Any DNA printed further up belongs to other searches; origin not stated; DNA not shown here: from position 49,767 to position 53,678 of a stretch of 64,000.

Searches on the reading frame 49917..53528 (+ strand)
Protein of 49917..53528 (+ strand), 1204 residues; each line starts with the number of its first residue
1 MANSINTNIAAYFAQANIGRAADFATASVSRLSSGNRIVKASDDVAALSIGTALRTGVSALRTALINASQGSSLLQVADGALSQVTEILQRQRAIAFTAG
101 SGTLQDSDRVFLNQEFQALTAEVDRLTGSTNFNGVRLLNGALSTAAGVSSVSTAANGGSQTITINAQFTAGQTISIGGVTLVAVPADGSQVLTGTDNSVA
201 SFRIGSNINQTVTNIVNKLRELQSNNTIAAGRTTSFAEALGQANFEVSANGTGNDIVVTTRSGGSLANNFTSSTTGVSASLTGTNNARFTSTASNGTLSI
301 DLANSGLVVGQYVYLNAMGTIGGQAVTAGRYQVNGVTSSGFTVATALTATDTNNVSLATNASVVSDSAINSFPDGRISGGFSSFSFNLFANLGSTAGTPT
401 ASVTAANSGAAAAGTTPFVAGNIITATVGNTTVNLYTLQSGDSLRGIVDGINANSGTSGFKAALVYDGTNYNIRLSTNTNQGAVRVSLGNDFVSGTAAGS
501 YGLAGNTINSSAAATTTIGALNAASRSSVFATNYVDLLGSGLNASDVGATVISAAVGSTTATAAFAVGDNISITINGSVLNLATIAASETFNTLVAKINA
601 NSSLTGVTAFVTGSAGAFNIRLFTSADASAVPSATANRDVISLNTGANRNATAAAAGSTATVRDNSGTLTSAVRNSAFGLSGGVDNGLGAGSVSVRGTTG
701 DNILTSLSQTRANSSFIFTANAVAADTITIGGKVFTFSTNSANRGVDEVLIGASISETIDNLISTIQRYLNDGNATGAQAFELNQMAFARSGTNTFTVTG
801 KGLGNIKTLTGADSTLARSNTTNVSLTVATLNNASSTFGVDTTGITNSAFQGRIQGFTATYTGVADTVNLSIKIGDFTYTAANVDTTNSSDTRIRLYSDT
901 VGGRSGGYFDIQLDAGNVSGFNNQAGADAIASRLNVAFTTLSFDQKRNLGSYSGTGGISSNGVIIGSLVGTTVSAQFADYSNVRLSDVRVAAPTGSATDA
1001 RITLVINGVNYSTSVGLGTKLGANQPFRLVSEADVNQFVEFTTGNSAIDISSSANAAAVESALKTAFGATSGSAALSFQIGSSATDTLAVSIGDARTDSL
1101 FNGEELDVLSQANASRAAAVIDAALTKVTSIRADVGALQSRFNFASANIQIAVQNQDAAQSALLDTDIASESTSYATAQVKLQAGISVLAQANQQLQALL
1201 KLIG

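Call 3: search_protein_families(library=pfam, proteins=[window:49917-53528:+], max_evalue=0.01)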
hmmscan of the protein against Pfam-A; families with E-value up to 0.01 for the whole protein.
window:49917-53528:+ (1204 aa): 3 families
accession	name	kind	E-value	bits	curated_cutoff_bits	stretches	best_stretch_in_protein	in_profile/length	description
PF00669.25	Flagellin_N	-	6.7e-30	104.4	26.6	1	5-141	1-137/139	Bacterial flagellin N-terminal helical region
PF00700.27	Flagellin_C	-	1.2e-16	61.2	23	1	1120-1203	3-86/86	Bacterial flagellin C-terminal helical region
PF07196.18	Flagellin_IN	-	0.0009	19.8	22.7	2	572-616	3-47/55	Flagellin hook IN motif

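Call 4: search_protein_families(library=ncbifam, proteins=[window:49917-53528:+], max_evalue=0.01)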
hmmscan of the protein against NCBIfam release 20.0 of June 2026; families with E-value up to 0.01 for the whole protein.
window:49917-53528:+ (1204 aa): 21 families
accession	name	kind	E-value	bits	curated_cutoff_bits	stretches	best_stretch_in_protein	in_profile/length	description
NF009444.0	PRK12802.1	equivalog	1.7e-48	165.6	332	2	1-202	1-199/282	flagellin domain-containing protein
NF006468.0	PRK08869.1-3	subfamily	1.9e-42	145.7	436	2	1-183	1-178/378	polar flagellin E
NF006466.0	PRK08869.1-1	subfamily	2.2e-40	139.4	426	2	1-146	1-146/377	flagellin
NF009448.0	PRK12806.1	equivalog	5.4e-40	137.6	531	2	1-180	1-173/475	flagellin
NF006469.0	PRK08869.1-4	equivalog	4.3e-39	135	627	2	1-274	1-270/377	flagellin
NF005294.0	PRK06819.1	subfamily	3.2e-32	112.5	387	2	1-298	1-290/376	FliC/FljB family flagellin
NF006467.0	PRK08869.1-2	subfamily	2.3e-31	109.3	443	2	1-298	1-296/400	flagellin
NF009446.0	PRK12804.1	subfamily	2.7e-30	105.9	352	2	5-204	3-197/301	flagellin Hag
NF038071.1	lat_flg_LafA_2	exception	7.9e-30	104.2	365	2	1-234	1-244/284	lateral flagellin LafA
NF006470.0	PRK08869.1-5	equivalog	1.1e-29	103.9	423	2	4-279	3-268/388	flagellin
NF009450.0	PRK12808.1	equivalog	1.1e-26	94.5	476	2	5-254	3-221/476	flagellin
NF009449.0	PRK12807.1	subfamily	1.1e-26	94.1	347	2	5-197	3-188/287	flagellin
NF005953.0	PRK08026.1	subfamily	2.8e-25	89.9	619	2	1-365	1-350/548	FliC/FljB family flagellin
NF009447.0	PRK12805.1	equivalog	9.8e-22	77.8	404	2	5-217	3-212/287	FliC/FljB family flagellin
NF010115.0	PRK13588.1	subfamily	2.7e-19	69.5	503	2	1-144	1-144/514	flagellin B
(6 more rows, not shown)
